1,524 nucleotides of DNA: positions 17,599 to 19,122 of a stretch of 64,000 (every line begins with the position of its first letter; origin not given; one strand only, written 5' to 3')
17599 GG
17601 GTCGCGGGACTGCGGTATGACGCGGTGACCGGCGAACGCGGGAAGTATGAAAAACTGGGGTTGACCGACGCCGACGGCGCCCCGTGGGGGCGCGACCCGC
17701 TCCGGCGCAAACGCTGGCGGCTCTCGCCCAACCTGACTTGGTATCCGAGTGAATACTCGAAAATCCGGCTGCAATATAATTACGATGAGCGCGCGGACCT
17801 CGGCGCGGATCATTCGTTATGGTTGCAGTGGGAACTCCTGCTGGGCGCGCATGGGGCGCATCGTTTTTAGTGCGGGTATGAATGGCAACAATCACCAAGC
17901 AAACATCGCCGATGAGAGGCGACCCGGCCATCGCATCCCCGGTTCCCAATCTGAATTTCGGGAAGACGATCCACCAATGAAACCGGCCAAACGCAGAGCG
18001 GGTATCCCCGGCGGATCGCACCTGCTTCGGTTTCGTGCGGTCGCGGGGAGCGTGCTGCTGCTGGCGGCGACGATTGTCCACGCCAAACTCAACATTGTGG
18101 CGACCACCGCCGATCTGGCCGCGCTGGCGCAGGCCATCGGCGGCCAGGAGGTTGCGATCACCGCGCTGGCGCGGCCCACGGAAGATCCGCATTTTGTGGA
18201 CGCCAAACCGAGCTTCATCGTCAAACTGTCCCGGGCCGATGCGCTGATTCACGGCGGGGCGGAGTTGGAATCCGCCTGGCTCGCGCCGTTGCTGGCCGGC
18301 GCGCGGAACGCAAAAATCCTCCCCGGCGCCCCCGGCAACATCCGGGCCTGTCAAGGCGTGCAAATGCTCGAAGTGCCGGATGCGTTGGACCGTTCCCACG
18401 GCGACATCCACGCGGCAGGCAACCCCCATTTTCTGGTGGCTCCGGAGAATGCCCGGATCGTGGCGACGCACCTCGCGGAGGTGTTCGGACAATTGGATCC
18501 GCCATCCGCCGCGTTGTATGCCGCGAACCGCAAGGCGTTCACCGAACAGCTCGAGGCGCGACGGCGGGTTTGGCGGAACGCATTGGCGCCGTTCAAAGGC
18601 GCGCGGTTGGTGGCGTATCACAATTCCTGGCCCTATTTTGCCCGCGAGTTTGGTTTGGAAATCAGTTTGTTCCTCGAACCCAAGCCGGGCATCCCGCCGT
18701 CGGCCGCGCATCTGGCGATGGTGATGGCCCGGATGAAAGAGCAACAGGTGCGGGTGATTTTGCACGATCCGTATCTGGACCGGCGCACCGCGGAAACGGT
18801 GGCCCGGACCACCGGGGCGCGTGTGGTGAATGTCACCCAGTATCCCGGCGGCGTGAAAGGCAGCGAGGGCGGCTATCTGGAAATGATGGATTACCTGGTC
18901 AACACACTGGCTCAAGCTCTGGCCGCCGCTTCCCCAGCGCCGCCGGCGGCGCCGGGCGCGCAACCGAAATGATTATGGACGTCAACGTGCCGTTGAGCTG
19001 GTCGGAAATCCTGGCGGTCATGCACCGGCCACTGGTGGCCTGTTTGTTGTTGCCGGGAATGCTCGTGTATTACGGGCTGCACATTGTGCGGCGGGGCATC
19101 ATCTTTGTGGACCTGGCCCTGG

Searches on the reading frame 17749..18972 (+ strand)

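Call 73: search_protein_families(library=pfam, proteins=[window:17749-18972:+], max_evalue=0.001)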
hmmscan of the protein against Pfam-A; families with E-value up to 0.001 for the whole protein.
window:17749-18972:+ (407 aa): 1 family
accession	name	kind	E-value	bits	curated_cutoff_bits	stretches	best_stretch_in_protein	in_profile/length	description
PF01297.22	ZnuA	-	1.2e-51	176.1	29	1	116-390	1-263/263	Zinc-uptake complex component A periplasmic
